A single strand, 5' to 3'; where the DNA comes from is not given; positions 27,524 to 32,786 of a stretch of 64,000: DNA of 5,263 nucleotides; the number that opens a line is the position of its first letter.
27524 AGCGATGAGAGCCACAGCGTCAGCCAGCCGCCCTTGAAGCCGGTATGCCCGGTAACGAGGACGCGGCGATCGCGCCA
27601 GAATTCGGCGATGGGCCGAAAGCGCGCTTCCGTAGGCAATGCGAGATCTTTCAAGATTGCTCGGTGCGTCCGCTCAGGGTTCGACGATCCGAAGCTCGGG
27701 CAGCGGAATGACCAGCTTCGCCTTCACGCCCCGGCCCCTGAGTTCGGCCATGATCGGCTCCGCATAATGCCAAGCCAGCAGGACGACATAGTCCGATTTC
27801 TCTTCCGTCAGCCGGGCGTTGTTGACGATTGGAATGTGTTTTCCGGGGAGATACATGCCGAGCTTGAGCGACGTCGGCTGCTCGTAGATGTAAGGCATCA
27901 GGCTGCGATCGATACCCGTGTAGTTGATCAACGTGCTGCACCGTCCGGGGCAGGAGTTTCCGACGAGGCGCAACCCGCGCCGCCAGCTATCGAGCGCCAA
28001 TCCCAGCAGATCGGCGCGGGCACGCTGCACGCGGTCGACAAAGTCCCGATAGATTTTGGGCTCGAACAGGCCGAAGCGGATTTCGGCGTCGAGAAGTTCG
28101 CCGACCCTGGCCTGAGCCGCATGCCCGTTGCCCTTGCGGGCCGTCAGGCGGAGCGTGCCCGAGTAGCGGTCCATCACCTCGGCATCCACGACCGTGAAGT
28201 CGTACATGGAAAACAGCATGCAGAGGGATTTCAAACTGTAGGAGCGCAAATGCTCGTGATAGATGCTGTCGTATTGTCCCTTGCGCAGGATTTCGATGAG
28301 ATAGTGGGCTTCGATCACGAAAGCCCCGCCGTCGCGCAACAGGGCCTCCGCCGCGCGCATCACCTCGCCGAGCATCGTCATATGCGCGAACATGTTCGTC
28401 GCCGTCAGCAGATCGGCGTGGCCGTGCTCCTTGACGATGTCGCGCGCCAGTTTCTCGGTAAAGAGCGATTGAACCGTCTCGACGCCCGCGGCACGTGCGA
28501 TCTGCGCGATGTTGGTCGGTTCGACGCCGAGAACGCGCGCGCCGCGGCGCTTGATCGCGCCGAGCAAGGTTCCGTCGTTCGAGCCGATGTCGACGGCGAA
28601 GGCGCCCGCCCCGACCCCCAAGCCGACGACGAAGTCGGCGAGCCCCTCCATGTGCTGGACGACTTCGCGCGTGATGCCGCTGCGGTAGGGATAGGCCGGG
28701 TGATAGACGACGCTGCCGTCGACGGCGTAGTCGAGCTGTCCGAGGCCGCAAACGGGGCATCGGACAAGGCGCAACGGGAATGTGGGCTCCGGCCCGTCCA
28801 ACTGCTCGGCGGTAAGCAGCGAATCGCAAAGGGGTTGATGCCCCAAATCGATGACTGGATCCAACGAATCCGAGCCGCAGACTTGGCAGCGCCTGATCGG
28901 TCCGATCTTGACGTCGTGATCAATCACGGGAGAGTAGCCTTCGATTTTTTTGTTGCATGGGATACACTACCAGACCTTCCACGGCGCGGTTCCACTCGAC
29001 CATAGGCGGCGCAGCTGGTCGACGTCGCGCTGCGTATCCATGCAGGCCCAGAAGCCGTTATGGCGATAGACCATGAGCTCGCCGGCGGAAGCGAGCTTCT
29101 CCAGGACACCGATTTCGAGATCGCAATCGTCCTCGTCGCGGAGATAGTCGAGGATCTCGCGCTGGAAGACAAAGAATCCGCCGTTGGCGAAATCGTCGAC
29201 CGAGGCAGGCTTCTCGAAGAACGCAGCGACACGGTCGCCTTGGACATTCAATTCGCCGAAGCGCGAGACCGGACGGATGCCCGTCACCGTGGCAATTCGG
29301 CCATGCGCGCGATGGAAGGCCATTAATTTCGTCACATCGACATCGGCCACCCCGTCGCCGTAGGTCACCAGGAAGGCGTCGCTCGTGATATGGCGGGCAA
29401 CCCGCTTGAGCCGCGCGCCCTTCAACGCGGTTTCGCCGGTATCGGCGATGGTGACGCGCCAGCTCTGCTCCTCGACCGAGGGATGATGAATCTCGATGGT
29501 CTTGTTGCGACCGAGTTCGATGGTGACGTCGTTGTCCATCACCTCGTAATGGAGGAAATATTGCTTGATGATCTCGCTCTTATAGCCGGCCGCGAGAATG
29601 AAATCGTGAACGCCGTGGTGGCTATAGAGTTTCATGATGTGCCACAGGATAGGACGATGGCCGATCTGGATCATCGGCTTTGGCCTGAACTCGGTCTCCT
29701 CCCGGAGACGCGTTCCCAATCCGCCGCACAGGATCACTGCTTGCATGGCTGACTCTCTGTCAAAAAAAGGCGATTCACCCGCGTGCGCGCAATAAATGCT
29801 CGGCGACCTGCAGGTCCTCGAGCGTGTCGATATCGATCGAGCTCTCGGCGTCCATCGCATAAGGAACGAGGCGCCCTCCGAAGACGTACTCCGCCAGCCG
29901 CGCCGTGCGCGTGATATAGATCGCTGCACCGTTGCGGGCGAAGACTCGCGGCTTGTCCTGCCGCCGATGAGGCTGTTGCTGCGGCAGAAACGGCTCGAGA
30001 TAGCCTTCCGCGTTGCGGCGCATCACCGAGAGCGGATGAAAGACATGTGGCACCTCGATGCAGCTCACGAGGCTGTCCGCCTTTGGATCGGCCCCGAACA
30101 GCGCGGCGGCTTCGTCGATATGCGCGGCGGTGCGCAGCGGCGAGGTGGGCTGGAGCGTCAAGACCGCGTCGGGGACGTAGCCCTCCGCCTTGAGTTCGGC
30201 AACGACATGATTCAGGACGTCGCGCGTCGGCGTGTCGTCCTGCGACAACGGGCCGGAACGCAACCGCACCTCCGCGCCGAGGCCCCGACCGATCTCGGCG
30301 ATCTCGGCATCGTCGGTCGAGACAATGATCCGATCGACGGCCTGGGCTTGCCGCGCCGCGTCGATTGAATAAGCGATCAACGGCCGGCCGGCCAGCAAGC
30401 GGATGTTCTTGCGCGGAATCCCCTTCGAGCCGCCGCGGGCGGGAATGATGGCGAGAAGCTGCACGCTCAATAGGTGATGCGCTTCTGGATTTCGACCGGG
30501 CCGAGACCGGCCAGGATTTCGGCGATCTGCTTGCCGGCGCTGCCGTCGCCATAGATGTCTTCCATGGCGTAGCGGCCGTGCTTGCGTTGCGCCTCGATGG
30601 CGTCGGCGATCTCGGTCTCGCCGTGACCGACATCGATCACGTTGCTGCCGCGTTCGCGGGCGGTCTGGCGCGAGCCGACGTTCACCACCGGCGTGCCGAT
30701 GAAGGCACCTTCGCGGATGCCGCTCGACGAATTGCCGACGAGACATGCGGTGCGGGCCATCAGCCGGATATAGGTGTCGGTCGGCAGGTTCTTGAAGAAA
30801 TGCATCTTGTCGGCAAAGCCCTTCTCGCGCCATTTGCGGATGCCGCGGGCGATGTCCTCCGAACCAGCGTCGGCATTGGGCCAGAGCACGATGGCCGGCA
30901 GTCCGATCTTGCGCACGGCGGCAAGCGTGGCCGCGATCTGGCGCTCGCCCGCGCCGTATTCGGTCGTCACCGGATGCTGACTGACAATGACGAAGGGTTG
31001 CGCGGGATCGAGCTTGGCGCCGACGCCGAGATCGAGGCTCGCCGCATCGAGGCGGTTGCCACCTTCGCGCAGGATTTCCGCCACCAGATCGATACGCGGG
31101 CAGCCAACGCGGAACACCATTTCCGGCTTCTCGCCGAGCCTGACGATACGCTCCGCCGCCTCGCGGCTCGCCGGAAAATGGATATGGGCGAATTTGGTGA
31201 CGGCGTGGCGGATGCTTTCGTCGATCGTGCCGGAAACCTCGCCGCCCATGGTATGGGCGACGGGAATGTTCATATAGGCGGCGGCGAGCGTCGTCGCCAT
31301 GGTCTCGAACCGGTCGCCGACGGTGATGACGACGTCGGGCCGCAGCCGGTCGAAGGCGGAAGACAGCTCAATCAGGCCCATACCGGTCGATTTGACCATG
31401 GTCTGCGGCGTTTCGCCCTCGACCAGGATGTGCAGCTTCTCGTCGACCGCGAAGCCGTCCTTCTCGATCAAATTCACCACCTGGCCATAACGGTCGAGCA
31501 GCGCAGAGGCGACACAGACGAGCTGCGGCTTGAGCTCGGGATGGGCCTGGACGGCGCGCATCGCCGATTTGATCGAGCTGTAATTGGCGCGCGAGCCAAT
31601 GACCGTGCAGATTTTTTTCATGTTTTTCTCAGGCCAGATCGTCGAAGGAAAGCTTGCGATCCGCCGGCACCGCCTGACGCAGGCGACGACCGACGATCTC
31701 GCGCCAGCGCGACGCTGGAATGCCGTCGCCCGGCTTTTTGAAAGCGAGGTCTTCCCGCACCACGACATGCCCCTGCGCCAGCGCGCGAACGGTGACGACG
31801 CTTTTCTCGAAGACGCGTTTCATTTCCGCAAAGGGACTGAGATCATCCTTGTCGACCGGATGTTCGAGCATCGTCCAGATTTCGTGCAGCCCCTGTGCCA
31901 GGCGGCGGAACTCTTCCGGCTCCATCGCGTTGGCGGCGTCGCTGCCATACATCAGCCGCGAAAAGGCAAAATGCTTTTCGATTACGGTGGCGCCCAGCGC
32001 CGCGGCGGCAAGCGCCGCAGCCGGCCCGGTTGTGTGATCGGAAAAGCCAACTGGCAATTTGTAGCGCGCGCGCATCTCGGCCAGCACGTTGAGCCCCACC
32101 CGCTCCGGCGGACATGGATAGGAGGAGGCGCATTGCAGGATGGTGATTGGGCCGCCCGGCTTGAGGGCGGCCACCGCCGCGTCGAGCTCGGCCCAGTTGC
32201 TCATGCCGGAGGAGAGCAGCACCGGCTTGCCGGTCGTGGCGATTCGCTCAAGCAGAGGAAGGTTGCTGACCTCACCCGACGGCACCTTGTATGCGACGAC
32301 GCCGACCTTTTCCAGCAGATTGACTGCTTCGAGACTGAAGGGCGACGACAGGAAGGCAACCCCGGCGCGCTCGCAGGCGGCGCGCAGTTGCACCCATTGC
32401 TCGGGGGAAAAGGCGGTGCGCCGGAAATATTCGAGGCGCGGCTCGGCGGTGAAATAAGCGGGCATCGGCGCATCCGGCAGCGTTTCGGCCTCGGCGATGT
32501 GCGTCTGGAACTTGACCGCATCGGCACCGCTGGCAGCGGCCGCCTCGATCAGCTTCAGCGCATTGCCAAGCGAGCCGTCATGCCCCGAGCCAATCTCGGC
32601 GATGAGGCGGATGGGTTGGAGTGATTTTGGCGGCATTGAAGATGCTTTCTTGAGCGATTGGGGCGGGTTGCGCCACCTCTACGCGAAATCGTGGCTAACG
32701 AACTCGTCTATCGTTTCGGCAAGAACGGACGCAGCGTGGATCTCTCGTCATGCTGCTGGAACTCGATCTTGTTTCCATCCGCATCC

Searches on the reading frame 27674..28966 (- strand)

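Call 72: search_protein_families(library=pfam, proteins=[window:27674-28966:-], max_evalue=0.00001)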
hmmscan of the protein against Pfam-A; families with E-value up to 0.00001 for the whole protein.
window:27674-28966:- (430 aa): 5 families
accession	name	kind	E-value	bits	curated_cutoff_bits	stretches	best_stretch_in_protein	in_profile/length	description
PF08484.17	Methyltransf_14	-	1.3e-34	119.8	23.5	1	270-423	5-160/160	C-methyltransferase C-terminal domain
PF08421.16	Methyltransf_13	-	7e-21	74.6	31.3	1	27-88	1-62/62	Putative zinc binding domain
PF13489.12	Methyltransf_23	-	9e-14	52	27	1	125-261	27-163/164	Methyltransferase domain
PF08242.18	Methyltransf_12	-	4.5e-07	31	30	1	125-215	1-97/98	Methyltransferase domain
PF08241.18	Methyltransf_11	-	4e-06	27.8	21.2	1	125-218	1-95/95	Methyltransferase domain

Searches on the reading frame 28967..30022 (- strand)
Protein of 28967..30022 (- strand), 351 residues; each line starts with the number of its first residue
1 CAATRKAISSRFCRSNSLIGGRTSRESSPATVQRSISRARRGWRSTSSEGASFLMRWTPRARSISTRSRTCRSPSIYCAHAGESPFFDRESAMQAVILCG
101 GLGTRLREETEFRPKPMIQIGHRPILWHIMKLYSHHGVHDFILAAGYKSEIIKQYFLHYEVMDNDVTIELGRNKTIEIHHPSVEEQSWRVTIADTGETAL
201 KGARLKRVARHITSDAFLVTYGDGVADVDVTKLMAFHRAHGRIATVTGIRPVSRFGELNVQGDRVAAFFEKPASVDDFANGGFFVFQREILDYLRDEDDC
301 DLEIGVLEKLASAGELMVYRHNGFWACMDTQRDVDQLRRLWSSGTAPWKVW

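Call 72: search_protein_families(library=pfam, proteins=[window:28967-30022:-], max_evalue=0.00001)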
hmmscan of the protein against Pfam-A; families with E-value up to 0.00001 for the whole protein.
window:28967-30022:- (351 aa): 2 families
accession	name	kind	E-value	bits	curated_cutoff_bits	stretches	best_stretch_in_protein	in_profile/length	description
PF00483.29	NTP_transferase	-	3e-19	70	21.2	1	95-323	2-223/245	Nucleotidyl transferase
PF12804.13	NTP_transf_3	-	2.5e-06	28.2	27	1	95-153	1-53/160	MobA-like NTP transferase domain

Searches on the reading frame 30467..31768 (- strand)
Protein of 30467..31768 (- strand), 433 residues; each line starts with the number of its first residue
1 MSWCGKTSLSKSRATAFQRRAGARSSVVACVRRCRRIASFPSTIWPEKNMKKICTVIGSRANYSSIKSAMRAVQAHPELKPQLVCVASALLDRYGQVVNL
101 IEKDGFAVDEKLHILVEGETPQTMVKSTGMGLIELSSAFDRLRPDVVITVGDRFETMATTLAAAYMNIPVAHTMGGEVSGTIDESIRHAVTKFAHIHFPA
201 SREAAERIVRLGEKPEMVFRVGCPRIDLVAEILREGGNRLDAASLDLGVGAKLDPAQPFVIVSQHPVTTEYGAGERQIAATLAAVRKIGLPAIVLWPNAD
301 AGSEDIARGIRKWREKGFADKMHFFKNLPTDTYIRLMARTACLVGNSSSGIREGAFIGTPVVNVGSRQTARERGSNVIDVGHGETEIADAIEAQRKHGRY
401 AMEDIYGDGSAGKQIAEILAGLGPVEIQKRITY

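Call 11: search_protein_families(library=pfam, proteins=[window:30467-31768:-], max_evalue=0.001)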
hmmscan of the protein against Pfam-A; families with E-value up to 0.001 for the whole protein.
window:30467-31768:- (433 aa): 1 family
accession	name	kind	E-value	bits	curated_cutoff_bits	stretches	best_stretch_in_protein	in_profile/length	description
PF02350.25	Epimerase_2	-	1.5e-70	238.2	30.6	1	72-419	2-346/347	UDP-N-acetylglucosamine 2-epimerase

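Call 12: search_protein_families(library=ncbifam, proteins=[window:30467-31768:-], max_evalue=0.001)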
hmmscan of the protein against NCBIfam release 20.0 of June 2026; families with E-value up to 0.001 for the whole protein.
window:30467-31768:- (433 aa): 2 families
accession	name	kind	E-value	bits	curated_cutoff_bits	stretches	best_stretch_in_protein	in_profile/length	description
TIGR03568.1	NeuC_NnaA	equivalog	6.3e-119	397.1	235.9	1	51-419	1-365/365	UDP-N-acetylglucosamine 2-epimerase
TIGR00236.1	wecB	equivalog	3.7e-19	69.1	210.15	1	52-419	2-362/366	non-hydrolyzing UDP-N-acetylglucosamine 2-epimerase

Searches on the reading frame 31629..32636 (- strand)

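Call 11: search_protein_families(library=pfam, proteins=[window:31629-32636:-], max_evalue=0.001)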
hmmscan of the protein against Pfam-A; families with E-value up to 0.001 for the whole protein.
window:31629-32636:- (335 aa): 2 families
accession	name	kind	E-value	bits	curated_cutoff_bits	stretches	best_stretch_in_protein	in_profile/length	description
PF03102.20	NeuB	-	1.9e-73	247.3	22.1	1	29-258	1-237/241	NeuB family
PF08666.17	SAF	-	6.3e-08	33.5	21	1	279-334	3-62/63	SAF domain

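Call 12: search_protein_families(library=ncbifam, proteins=[window:31629-32636:-], max_evalue=0.001)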
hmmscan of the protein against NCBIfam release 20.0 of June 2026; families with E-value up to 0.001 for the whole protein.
window:31629-32636:- (335 aa): 5 families
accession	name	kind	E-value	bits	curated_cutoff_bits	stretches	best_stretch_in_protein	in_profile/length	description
TIGR03569.1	NeuB_NnaB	equivalog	2.1e-102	342.5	399.65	1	11-328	3-328/329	N-acetylneuraminate synthase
TIGR03586.1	PseI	equivalog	1.8e-71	241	340.25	1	11-327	4-325/327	pseudaminic acid synthase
NF006421.0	PRK08673.1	subfamily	2.9e-05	23.5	335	0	84-149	150-214/338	3-deoxy-7-phosphoheptulonate synthase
NF009933.0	PRK13396.1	subfamily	3.1e-05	23.1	486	1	106-258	179-342/352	3-deoxy-7-phosphoheptulonate synthase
TIGR01361.1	DAHP_synth_Bsub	equivalog_domain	7.2e-05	22.3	267.75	0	78-250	75-257/260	3-deoxy-7-phosphoheptulonate synthase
